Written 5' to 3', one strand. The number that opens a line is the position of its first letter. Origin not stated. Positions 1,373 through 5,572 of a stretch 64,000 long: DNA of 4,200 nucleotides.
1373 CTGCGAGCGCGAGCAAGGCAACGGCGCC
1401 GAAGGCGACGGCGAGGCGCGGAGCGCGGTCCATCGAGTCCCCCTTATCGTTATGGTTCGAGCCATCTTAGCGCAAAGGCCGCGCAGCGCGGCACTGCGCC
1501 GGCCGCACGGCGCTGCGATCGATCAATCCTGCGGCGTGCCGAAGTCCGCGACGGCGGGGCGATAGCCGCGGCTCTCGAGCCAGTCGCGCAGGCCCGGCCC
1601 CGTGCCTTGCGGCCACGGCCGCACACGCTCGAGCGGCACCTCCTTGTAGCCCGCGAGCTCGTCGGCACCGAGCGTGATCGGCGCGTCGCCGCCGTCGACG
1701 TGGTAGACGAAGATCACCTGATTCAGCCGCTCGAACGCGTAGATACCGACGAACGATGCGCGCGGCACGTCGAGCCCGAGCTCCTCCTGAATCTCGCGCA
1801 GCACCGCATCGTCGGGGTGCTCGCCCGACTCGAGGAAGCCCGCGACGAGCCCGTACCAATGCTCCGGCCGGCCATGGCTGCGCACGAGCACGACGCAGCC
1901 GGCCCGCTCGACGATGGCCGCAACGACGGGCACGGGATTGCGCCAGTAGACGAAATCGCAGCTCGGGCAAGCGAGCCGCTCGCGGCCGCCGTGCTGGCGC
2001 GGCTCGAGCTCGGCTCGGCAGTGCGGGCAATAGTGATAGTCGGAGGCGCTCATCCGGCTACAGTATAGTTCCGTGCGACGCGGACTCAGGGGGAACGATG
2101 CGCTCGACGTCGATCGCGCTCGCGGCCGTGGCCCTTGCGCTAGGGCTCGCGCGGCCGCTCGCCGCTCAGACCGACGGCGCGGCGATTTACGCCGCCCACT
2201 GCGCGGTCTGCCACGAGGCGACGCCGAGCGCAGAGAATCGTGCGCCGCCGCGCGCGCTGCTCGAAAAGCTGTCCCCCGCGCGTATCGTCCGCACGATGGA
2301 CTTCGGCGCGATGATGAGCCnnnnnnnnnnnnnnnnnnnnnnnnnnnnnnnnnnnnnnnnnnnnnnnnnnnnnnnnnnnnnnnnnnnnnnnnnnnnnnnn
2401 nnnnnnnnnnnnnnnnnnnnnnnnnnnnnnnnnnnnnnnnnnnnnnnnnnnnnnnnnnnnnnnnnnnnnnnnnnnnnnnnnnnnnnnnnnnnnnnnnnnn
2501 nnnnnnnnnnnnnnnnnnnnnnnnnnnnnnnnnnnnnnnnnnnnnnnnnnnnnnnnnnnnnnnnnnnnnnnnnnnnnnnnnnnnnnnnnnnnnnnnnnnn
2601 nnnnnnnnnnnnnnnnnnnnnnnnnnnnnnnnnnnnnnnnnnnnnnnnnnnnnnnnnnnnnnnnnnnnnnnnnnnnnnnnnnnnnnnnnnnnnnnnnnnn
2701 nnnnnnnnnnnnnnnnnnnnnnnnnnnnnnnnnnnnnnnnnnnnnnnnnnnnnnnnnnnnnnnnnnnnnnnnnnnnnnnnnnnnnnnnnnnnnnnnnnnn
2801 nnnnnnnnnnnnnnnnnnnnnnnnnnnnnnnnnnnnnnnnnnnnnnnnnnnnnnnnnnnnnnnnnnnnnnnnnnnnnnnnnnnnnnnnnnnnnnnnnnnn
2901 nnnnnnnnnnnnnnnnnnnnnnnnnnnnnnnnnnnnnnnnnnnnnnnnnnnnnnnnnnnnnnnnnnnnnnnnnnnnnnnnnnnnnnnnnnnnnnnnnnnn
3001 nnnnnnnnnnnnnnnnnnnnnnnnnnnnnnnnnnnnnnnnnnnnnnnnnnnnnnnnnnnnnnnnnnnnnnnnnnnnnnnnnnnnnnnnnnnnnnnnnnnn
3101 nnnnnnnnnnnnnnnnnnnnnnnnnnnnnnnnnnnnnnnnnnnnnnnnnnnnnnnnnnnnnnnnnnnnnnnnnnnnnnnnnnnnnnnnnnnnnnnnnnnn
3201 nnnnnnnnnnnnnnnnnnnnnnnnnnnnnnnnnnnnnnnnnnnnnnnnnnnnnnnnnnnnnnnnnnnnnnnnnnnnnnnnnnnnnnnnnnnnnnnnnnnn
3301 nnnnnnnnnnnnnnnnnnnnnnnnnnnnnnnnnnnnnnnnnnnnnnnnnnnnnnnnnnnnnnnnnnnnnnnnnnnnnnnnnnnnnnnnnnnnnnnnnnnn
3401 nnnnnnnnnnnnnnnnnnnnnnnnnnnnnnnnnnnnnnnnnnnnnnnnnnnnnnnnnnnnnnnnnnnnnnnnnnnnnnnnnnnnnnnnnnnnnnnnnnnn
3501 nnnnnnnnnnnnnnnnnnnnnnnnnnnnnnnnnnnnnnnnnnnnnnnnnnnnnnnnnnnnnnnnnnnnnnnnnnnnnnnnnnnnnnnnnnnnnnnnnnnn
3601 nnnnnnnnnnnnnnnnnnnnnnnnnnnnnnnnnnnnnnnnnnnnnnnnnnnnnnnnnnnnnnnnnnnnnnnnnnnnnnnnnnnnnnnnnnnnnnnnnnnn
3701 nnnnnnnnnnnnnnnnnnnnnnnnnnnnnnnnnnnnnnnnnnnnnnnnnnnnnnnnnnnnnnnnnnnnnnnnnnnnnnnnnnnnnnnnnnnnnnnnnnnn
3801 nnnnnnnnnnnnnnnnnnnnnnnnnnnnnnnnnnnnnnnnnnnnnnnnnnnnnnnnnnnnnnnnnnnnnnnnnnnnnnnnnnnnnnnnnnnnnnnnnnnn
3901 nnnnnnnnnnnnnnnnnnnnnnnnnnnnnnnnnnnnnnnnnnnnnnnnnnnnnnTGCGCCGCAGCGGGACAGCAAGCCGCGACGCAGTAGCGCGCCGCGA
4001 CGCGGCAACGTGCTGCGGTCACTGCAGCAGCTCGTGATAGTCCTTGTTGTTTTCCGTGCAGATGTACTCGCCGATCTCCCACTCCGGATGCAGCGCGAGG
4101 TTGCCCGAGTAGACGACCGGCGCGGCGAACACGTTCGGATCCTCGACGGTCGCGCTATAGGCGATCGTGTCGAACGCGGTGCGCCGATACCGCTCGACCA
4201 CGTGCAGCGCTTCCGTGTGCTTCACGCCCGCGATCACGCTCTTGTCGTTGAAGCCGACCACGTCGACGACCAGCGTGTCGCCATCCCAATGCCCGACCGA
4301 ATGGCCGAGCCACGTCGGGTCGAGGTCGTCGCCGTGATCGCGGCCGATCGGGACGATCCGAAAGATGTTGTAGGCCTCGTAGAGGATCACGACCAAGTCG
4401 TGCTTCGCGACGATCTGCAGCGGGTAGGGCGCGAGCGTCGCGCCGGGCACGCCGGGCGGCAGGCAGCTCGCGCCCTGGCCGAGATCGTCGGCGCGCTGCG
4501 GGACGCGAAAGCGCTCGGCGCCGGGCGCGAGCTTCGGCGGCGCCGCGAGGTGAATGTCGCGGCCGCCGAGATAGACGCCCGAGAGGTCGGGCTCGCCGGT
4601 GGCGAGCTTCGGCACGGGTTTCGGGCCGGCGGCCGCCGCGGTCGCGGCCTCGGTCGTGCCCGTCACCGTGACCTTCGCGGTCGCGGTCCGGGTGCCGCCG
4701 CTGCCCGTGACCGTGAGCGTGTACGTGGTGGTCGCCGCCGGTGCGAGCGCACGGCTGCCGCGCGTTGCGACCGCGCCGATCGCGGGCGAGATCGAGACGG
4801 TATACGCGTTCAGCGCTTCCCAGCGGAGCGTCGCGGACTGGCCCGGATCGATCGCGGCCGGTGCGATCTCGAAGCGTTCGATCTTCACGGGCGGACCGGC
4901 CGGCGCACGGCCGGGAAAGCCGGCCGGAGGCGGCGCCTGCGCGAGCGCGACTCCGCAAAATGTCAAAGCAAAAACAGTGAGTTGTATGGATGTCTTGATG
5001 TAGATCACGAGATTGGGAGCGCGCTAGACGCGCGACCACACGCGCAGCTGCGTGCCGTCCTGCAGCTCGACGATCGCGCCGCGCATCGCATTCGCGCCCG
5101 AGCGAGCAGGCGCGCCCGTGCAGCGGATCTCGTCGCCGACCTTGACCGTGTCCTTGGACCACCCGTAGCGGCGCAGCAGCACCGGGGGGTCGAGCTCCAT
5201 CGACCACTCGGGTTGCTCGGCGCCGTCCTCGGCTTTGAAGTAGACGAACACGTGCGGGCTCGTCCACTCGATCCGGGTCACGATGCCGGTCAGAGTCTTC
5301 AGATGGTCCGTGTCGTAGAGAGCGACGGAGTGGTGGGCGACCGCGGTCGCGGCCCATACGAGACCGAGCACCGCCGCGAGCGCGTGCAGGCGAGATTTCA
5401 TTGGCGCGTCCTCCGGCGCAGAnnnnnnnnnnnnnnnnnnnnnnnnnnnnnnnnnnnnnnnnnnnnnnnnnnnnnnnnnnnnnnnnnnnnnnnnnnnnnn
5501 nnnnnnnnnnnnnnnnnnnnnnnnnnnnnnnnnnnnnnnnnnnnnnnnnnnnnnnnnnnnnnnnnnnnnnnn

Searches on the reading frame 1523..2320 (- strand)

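Call 45: search_protein_families(library=pfam, proteins=[window:1523-2320:-], max_evalue=0.001)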
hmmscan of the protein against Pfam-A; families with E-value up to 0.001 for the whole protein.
window:1523-2320:- (265 aa): 1 family
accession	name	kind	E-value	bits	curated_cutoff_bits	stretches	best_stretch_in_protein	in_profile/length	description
PF00293.34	NUDIX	-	2e-14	54.2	21.1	1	131-236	4-119/134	NUDIX domain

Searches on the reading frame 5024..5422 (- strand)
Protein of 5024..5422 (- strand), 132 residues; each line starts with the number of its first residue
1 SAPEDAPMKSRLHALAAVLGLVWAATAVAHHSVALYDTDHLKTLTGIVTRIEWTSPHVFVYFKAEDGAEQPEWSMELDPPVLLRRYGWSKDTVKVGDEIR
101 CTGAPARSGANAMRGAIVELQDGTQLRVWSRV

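Call 45: search_protein_families(library=pfam, proteins=[window:5024-5422:-], max_evalue=0.001)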
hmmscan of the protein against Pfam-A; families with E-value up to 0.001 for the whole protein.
window:5024-5422:- (132 aa): 1 family
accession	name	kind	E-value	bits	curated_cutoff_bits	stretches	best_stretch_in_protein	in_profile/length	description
PF19649.4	DUF6152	-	7.2e-24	84.2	27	1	24-111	6-94/98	Family of unknown function (DUF6152)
